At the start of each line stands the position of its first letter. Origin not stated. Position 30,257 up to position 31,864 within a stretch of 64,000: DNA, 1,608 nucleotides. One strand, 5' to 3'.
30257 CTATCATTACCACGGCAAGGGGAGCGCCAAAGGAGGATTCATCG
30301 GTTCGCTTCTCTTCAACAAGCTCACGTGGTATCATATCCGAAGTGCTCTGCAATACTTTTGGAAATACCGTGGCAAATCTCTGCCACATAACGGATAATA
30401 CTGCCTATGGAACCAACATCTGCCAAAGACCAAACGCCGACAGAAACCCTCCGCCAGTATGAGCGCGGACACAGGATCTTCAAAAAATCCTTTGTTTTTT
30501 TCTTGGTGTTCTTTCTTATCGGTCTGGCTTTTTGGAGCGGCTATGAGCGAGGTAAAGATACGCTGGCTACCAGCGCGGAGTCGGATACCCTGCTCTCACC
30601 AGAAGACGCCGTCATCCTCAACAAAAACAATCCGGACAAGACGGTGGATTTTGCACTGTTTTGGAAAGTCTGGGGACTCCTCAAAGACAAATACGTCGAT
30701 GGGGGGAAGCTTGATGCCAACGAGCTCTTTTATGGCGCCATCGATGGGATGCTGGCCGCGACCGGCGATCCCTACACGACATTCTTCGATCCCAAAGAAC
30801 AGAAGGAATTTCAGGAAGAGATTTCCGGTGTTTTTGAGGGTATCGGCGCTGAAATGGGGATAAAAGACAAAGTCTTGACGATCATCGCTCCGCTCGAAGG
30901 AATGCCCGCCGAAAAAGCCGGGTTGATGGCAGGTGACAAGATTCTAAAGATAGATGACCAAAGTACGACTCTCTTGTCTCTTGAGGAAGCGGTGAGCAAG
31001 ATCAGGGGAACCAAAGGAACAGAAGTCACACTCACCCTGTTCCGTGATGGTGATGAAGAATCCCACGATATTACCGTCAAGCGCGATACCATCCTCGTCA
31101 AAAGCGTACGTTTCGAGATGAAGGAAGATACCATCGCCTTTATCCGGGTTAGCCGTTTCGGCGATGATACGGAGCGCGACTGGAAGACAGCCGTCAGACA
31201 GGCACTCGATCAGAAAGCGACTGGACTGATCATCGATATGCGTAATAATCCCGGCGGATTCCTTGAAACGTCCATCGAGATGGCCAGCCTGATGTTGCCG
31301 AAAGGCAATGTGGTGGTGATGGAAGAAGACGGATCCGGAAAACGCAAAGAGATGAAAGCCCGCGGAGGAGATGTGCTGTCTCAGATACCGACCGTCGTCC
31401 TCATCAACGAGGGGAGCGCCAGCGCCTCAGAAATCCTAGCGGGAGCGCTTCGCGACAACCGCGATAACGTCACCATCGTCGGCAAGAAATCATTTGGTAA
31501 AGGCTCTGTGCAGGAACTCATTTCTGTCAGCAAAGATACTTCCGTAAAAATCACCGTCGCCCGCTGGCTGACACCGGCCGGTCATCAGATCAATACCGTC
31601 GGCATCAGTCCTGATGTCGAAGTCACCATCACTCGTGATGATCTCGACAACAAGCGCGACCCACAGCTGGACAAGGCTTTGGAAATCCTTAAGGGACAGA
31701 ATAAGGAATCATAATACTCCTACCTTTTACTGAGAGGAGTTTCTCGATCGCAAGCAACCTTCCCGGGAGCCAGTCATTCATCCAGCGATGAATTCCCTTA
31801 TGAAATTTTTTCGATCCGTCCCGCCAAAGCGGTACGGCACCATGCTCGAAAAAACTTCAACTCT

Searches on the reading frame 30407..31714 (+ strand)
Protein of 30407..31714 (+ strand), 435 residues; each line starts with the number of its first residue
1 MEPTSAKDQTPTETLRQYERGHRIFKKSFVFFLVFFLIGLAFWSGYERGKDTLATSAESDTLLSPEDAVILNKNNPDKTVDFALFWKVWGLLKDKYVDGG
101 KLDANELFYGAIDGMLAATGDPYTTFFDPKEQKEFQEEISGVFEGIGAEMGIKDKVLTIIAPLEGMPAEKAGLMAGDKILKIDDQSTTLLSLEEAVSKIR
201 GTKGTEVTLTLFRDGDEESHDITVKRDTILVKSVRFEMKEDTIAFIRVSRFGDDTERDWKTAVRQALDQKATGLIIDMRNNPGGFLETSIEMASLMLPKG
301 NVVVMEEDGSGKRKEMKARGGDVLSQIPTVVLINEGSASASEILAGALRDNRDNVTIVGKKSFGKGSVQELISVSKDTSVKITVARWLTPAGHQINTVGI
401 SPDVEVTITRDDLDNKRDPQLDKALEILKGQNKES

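Call 11: find_encoding_contigs(protein=window:30407-31714:+, flank=10000, max_places=10)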
Protein window:30407-31714:+ (435 aa): 5 contigs read that carry it; 5 places shown.
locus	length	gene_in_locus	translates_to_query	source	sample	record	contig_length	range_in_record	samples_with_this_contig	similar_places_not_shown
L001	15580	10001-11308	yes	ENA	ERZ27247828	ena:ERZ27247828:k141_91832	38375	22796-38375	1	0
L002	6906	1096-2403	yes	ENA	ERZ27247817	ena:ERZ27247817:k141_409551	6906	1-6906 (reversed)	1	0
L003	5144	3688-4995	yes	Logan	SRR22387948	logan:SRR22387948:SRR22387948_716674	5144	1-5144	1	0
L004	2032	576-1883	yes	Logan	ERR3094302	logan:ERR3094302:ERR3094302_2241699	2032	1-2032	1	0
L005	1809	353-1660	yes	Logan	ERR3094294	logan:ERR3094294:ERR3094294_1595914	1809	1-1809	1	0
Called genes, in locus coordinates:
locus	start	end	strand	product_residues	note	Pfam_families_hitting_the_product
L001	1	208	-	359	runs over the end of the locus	PF13439:Glyco_transf_4, PF00534:Glycos_transf_1, PF13692:Glyco_trans_1_4, PF13524:Glyco_trans_1_2 (weak)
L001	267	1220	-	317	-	PF00535:Glycos_transf_2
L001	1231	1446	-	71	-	-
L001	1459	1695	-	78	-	-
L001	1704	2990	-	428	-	PF03446:NAD_binding_2, PF03721:UDPG_MGDP_dh_N, PF00984:UDPG_MGDP_dh, PF03720:UDPG_MGDP_dh_C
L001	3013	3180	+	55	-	-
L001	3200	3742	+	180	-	-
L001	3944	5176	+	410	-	PF13439:Glyco_transf_4, PF20706:GT4-conflict, PF00534:Glycos_transf_1, PF13692:Glyco_trans_1_4, PF13524:Glyco_trans_1_2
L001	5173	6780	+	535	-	PF04932:Wzy_C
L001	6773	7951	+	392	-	PF13439:Glyco_transf_4, PF13579:Glyco_trans_4_4, PF20706:GT4-conflict (weak), PF00534:Glycos_transf_1, PF13692:Glyco_trans_1_4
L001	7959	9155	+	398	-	PF03816:LytR_cpsA_psr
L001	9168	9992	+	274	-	PF00535:Glycos_transf_2, PF13641:Glyco_tranf_2_3, PF13632:Glyco_trans_2_3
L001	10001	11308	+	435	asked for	PF22694:CtpB_N-like (weak), PF00595:PDZ, PF13180:PDZ_2, PF17820:PDZ_6, PF03572:Peptidase_S41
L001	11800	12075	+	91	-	PF00166:Cpn10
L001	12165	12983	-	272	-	PF00581:Rhodanese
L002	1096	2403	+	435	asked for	PF22694:CtpB_N-like (weak), PF00595:PDZ, PF13180:PDZ_2, PF17820:PDZ_6, PF03572:Peptidase_S41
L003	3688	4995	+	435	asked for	PF22694:CtpB_N-like (weak), PF00595:PDZ, PF13180:PDZ_2, PF17820:PDZ_6, PF03572:Peptidase_S41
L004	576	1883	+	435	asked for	PF22694:CtpB_N-like (weak), PF00595:PDZ, PF13180:PDZ_2, PF17820:PDZ_6, PF03572:Peptidase_S41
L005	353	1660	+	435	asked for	PF22694:CtpB_N-like (weak), PF00595:PDZ, PF13180:PDZ_2, PF17820:PDZ_6, PF03572:Peptidase_S41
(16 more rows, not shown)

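Call 21: find_related_loci(query=window:30407-31714:+, collection=genome_contigs, flank=4000)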
Query window:30407-31714:+ (435 aa) in genome_contigs; peptide patterns used: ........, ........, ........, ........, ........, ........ (x = any residue, [..] = any of these).
338 stretches matched a pattern; 4 encode a relative of the query (tblastn E <= 1e-3); 3 distinct loci.
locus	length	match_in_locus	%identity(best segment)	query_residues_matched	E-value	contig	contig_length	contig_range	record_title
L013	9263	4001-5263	74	9-429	0e+0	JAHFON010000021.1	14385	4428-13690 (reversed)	MAG: Candidatus Moraniibacteriota bacterium isolate nzgw504 NODE_4116_length_14386_cov_3.378268, whole genome shotgun se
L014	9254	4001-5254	96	17-434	0e+0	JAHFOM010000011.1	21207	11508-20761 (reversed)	MAG: Candidatus Moraniibacteriota bacterium isolate nzgw503 NODE_2277_length_21208_cov_3.714658, whole genome shotgun se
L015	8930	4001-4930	31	121-404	2e-36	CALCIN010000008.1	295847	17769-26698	MAG TPA_asm: uncultured Chitinophagaceae bacterium isolate SRR4028141_bin.93_CONCOCT_v1.1_MAG genome assembly, contig: E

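Call 37: search_protein_families(library=pfam, proteins=[L014:6192-6698:+], max_evalue=0.01)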
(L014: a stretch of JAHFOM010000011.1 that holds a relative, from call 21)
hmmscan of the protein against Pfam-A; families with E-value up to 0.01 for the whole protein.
L014:6192-6698:+ (168 aa): 0 families

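Call 42: find_homologous_proteins(query=window:30407-31714:+, max_evalue=1e-60)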
Query window:30407-31714:+ (435 aa): 7942 proteins with E <= 1e-60 among 8000 candidates; the best 120 are listed.
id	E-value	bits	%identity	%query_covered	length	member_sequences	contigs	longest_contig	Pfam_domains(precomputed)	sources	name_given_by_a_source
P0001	1.5e-279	945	99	100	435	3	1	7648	PF17820.8,PF03572.24,PF00595.30,PF13180.13,PF22694.2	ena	-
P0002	9.0e-265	896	97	96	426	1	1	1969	PF17820.8,PF03572.24,PF00595.30,PF13180.13,PF22694.2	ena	-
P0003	1.7e-260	882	96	96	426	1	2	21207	PF17820.8,PF03572.24,PF00595.30,PF13180.13,PF22694.2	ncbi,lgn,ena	-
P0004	2.9e-241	819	87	97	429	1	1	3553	PF17820.8,PF03572.24,PF00595.30,PF13180.13,PF22694.2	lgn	-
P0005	4.8e-238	808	83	98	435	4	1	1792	PF17820.8,PF03572.24,PF00595.30,PF13180.13,PF22694.2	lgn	-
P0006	4.2e-236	802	84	98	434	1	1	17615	PF17820.8,PF03572.24,PF00595.30,PF13180.13,PF22694.2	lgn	-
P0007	1.7e-233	793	83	98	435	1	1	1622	PF17820.8,PF03572.24,PF00595.30,PF13180.13,PF22694.2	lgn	-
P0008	1.6e-232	790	82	99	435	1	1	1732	PF17820.8,PF03572.24,PF00595.30,PF13180.13,PF22694.2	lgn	-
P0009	7.4e-232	788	82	98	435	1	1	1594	PF17820.8,PF03572.24,PF00595.30,PF13180.13,PF22694.2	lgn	-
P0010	1.4e-221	754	79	99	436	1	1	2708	PF17820.8,PF03572.24,PF00595.30,PF13180.13,PF22694.2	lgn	-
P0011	1.2e-220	751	79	99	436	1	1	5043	PF17820.8,PF03572.24,PF00595.30,PF13180.13,PF22694.2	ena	-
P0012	4.6e-216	736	78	95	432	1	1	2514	PF17820.8,PF03572.24,PF00595.30,PF13180.13,PF22694.2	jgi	jgi:carboxyl-terminal processing protease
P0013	5.9e-216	735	80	95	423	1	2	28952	PF17820.8,PF03572.24,PF00595.30,PF13180.13,PF22694.2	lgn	-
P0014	4.0e-215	732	74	99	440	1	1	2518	PF17820.8,PF03572.24,PF00595.30,PF13180.13,PF22694.2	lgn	-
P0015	7.4e-215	732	77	98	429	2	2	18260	PF17820.8,PF03572.24,PF00595.30,PF13180.13,PF22694.2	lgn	-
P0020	2.0e-213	727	77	98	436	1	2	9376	PF17820.8,PF03572.24,PF00595.30,PF13180.13,PF22694.2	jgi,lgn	jgi:carboxyl-terminal processing protease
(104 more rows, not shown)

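Call 43: find_encoding_contigs(protein=P0001, flank=10000, max_places=4)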
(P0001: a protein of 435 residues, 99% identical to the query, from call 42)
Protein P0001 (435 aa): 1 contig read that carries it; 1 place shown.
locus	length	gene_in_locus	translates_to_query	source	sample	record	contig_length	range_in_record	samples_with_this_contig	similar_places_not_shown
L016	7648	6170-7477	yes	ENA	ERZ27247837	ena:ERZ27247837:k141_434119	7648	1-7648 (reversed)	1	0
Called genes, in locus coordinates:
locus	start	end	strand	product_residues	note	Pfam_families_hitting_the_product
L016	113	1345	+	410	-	PF13439:Glyco_transf_4, PF20706:GT4-conflict, PF00534:Glycos_transf_1, PF13692:Glyco_trans_1_4, PF13524:Glyco_trans_1_2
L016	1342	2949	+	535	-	PF04932:Wzy_C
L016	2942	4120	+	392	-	PF13439:Glyco_transf_4, PF13579:Glyco_trans_4_4, PF20706:GT4-conflict (weak), PF00534:Glycos_transf_1, PF13692:Glyco_trans_1_4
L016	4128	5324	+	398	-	PF03816:LytR_cpsA_psr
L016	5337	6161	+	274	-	PF00535:Glycos_transf_2, PF13641:Glyco_tranf_2_3, PF13632:Glyco_trans_2_3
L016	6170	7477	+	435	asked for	PF22694:CtpB_N-like (weak), PF00595:PDZ, PF13180:PDZ_2, PF17820:PDZ_6, PF03572:Peptidase_S41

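Call 44: find_encoding_contigs(protein=P0004, flank=10000, max_places=4)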
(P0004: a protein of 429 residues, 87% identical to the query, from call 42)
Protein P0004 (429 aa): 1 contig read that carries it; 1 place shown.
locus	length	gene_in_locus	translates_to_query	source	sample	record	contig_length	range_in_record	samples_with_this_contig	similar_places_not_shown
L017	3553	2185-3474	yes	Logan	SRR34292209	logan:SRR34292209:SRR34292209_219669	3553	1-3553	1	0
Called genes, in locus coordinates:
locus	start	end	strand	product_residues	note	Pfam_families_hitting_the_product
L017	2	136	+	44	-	?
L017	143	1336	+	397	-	PF03816:LytR_cpsA_psr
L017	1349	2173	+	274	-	PF00535:Glycos_transf_2, PF13641:Glyco_tranf_2_3, PF13632:Glyco_trans_2_3 (weak)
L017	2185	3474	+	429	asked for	PF22694:CtpB_N-like (weak), PF00595:PDZ, PF13180:PDZ_2, PF17820:PDZ_6, PF03572:Peptidase_S41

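Call 45: find_encoding_contigs(protein=P0006, flank=10000, max_places=4)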
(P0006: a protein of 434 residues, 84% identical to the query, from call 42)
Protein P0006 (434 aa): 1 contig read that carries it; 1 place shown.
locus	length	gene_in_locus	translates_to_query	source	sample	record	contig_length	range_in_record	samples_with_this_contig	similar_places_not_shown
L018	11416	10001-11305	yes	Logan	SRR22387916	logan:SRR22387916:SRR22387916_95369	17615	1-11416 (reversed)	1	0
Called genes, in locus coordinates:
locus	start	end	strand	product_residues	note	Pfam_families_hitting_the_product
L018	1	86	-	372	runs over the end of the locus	PF20706:GT4-conflict (faint), PF13439:Glyco_transf_4, PF00534:Glycos_transf_1, PF13524:Glyco_trans_1_2 (weak), PF13692:Glyco_trans_1_4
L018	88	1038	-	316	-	PF00535:Glycos_transf_2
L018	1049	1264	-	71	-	-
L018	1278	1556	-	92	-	-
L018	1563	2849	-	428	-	PF03446:NAD_binding_2, PF03721:UDPG_MGDP_dh_N, PF00984:UDPG_MGDP_dh, PF03720:UDPG_MGDP_dh_C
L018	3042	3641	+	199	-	-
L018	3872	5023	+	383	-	PF13439:Glyco_transf_4, PF20706:GT4-conflict, PF00534:Glycos_transf_1, PF13692:Glyco_trans_1_4, PF13524:Glyco_trans_1_2 (weak)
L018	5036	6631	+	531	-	PF04932:Wzy_C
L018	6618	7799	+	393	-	PF13439:Glyco_transf_4, PF13579:Glyco_trans_4_4, PF00534:Glycos_transf_1, PF20706:GT4-conflict (weak), PF13692:Glyco_trans_1_4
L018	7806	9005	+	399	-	PF03816:LytR_cpsA_psr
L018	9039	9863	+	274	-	PF00535:Glycos_transf_2, PF13641:Glyco_tranf_2_3, PF13632:Glyco_trans_2_3 (weak)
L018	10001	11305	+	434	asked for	PF22694:CtpB_N-like (weak), PF00595:PDZ, PF13180:PDZ_2, PF17820:PDZ_6, PF03572:Peptidase_S41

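Call 46: find_encoding_contigs(protein=P0013, flank=10000, max_places=4)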
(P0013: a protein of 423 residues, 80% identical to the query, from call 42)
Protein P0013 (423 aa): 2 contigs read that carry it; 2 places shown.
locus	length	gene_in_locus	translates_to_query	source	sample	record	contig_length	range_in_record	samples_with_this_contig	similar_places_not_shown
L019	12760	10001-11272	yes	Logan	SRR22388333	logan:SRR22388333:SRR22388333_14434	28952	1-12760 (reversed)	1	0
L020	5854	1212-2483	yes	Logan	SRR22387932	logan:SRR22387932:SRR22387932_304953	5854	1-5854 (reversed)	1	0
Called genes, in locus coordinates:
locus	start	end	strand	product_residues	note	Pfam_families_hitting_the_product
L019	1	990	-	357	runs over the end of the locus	-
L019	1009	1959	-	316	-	PF00535:Glycos_transf_2, PF13641:Glyco_tranf_2_3 (weak)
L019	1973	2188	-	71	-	-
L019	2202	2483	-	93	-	-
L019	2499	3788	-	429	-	PF03446:NAD_binding_2, PF03721:UDPG_MGDP_dh_N, PF00984:UDPG_MGDP_dh, PF03720:UDPG_MGDP_dh_C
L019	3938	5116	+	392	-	PF13439:Glyco_transf_4, PF20706:GT4-conflict, PF00534:Glycos_transf_1, PF13692:Glyco_trans_1_4, PF13524:Glyco_trans_1_2 (weak)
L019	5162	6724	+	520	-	PF04932:Wzy_C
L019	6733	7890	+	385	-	PF13439:Glyco_transf_4, PF13579:Glyco_trans_4_4, PF20706:GT4-conflict (weak), PF00534:Glycos_transf_1, PF13692:Glyco_trans_1_4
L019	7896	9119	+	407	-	PF03816:LytR_cpsA_psr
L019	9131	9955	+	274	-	PF00535:Glycos_transf_2, PF13641:Glyco_tranf_2_3, PF13632:Glyco_trans_2_3 (weak)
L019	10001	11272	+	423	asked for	PF22694:CtpB_N-like (weak), PF00595:PDZ, PF13180:PDZ_2 (weak), PF17820:PDZ_6, PF03572:Peptidase_S41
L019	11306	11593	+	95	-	PF00166:Cpn10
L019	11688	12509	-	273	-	PF00581:Rhodanese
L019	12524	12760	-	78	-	?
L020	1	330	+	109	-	?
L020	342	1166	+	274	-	PF00535:Glycos_transf_2, PF13641:Glyco_tranf_2_3, PF13632:Glyco_trans_2_3 (weak)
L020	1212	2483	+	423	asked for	PF22694:CtpB_N-like (weak), PF00595:PDZ, PF13180:PDZ_2 (weak), PF17820:PDZ_6, PF03572:Peptidase_S41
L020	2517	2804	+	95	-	PF00166:Cpn10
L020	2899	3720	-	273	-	PF00581:Rhodanese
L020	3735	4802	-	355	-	PF00551:Formyl_trans_N, PF02911:Formyl_trans_C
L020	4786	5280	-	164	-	PF01327:Pep_deformylase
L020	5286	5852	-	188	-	?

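Call 48: find_encoding_contigs(protein=P0002, flank=10000, max_places=4)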
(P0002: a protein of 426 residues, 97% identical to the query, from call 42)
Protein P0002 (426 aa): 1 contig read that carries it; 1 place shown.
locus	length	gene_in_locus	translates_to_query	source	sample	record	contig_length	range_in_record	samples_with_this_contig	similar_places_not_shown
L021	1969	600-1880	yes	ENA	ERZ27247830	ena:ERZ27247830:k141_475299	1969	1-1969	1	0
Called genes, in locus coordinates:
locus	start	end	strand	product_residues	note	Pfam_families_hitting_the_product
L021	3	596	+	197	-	?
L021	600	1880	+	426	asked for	PF22694:CtpB_N-like (weak), PF00595:PDZ, PF13180:PDZ_2, PF17820:PDZ_6, PF03572:Peptidase_S41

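Call 49: find_encoding_contigs(protein=P0011, flank=10000, max_places=4)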
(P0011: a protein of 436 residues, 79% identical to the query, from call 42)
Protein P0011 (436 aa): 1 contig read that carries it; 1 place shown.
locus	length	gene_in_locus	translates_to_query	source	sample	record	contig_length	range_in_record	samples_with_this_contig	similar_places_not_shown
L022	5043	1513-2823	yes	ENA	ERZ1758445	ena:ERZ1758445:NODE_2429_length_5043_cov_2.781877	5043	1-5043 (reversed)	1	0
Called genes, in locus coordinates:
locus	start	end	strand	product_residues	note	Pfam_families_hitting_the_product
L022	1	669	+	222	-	?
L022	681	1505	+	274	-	PF00535:Glycos_transf_2, PF13641:Glyco_tranf_2_3, PF13632:Glyco_trans_2_3 (faint)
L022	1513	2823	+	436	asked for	PF22694:CtpB_N-like, PF00595:PDZ, PF13180:PDZ_2, PF17820:PDZ_6, PF03572:Peptidase_S41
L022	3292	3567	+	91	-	PF00166:Cpn10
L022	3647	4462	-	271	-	PF00581:Rhodanese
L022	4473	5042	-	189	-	?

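Call 50: find_encoding_contigs(protein=P0010, flank=10000, max_places=4)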
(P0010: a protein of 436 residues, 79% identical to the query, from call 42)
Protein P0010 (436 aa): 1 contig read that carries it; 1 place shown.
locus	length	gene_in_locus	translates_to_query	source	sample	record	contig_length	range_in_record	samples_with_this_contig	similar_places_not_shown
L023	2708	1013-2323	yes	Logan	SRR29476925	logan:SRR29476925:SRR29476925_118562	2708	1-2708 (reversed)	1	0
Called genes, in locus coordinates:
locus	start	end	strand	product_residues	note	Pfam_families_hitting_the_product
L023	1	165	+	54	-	?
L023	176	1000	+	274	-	PF00535:Glycos_transf_2, PF13641:Glyco_tranf_2_3, PF13632:Glyco_trans_2_3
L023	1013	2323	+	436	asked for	PF22694:CtpB_N-like, PF00595:PDZ, PF13180:PDZ_2, PF17820:PDZ_6, PF03572:Peptidase_S41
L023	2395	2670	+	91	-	PF00166:Cpn10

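Call 59: find_encoding_contigs(protein=P0003, flank=10000, max_places=4)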
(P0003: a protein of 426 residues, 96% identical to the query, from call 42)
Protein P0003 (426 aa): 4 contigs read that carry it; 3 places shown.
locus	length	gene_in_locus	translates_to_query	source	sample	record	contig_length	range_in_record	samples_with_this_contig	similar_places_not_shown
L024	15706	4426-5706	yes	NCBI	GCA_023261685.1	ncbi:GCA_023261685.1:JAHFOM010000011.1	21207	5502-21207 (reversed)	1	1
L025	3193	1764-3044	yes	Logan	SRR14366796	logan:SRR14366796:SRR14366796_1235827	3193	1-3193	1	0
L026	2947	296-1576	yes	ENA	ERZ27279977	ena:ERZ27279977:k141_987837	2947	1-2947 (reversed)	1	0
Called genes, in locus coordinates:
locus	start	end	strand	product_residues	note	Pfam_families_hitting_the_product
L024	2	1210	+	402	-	?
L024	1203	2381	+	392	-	PF13439:Glyco_transf_4, PF13579:Glyco_trans_4_4, PF20706:GT4-conflict (weak), PF00534:Glycos_transf_1, PF13692:Glyco_trans_1_4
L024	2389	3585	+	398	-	PF03816:LytR_cpsA_psr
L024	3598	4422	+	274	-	PF00535:Glycos_transf_2, PF13641:Glyco_tranf_2_3, PF13632:Glyco_trans_2_3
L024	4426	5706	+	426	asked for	PF22694:CtpB_N-like (weak), PF00595:PDZ, PF13180:PDZ_2, PF17820:PDZ_6, PF03572:Peptidase_S41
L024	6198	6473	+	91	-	PF00166:Cpn10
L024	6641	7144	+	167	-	-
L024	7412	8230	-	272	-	PF00581:Rhodanese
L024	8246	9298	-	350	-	PF00551:Formyl_trans_N, PF02911:Formyl_trans_C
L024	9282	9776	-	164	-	PF01327:Pep_deformylase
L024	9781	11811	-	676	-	PF17764:PriA_3primeBD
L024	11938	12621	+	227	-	-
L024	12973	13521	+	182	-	PF02834:LigT_PEase, PF10469:AKAP7_NLS, PF13563:2_5_RNA_ligase2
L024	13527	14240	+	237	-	PF03808:Glyco_tran_WecG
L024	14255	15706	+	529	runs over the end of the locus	PF00749:tRNA-synt_1c, PF19269:Anticodon_2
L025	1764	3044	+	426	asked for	PF22694:CtpB_N-like (weak), PF00595:PDZ, PF13180:PDZ_2, PF17820:PDZ_6, PF03572:Peptidase_S41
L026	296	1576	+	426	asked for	PF22694:CtpB_N-like (weak), PF00595:PDZ, PF13180:PDZ_2, PF17820:PDZ_6, PF03572:Peptidase_S41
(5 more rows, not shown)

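Call 69: find_encoding_contigs(protein=P0015, flank=6000, max_places=3)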
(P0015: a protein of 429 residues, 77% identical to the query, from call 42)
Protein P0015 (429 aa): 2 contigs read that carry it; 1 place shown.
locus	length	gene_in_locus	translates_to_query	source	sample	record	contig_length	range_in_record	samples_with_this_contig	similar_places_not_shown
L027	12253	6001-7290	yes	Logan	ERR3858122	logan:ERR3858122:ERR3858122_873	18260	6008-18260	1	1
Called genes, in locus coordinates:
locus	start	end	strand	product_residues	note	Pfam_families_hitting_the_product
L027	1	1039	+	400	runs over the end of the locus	PF13439:Glyco_transf_4, PF20706:GT4-conflict, PF00534:Glycos_transf_1, PF13692:Glyco_trans_1_4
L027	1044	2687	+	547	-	PF04932:Wzy_C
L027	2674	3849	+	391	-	PF13439:Glyco_transf_4, PF13579:Glyco_trans_4_4, PF20706:GT4-conflict (weak), PF00534:Glycos_transf_1, PF13692:Glyco_trans_1_4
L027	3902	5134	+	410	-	PF03816:LytR_cpsA_psr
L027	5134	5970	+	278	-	PF13641:Glyco_tranf_2_3, PF00535:Glycos_transf_2, PF13632:Glyco_trans_2_3 (weak)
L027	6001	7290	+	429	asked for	PF22694:CtpB_N-like (weak), PF00595:PDZ, PF13180:PDZ_2, PF17820:PDZ_6, PF03572:Peptidase_S41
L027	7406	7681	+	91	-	PF00166:Cpn10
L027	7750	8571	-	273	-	PF00581:Rhodanese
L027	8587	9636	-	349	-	PF00551:Formyl_trans_N, PF02911:Formyl_trans_C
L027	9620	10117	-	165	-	PF01327:Pep_deformylase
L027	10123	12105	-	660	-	PF17764:PriA_3primeBD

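Call 70: find_encoding_contigs(protein=P0020, flank=6000, max_places=3)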
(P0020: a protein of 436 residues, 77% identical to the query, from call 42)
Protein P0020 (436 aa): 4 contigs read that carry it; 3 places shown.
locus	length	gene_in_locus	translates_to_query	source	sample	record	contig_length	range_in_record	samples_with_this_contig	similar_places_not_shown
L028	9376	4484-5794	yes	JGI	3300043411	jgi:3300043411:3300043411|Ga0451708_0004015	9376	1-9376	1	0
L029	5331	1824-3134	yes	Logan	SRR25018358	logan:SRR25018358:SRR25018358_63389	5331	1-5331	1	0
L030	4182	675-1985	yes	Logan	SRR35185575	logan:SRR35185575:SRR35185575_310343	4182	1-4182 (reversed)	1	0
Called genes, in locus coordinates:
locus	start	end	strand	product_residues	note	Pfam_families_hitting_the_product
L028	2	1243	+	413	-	?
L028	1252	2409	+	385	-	PF13439:Glyco_transf_4, PF13579:Glyco_trans_4_4, PF20706:GT4-conflict (weak), PF00534:Glycos_transf_1, PF13692:Glyco_trans_1_4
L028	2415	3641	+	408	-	PF03816:LytR_cpsA_psr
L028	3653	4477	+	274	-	PF00535:Glycos_transf_2, PF13641:Glyco_tranf_2_3, PF13632:Glyco_trans_2_3 (weak)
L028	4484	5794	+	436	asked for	PF22694:CtpB_N-like (weak), PF00595:PDZ, PF13180:PDZ_2 (weak), PF17820:PDZ_6, PF03572:Peptidase_S41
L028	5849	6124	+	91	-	PF00166:Cpn10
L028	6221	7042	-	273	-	PF00581:Rhodanese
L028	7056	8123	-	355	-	PF00551:Formyl_trans_N, PF02911:Formyl_trans_C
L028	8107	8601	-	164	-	PF01327:Pep_deformylase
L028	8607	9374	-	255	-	?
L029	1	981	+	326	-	?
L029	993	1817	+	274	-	PF00535:Glycos_transf_2, PF13641:Glyco_tranf_2_3, PF13632:Glyco_trans_2_3 (weak)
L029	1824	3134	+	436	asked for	PF22694:CtpB_N-like (weak), PF00595:PDZ, PF13180:PDZ_2 (weak), PF17820:PDZ_6, PF03572:Peptidase_S41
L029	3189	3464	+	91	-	PF00166:Cpn10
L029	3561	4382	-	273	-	PF00581:Rhodanese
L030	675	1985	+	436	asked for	PF22694:CtpB_N-like (weak), PF00595:PDZ, PF13180:PDZ_2 (weak), PF17820:PDZ_6, PF03572:Peptidase_S41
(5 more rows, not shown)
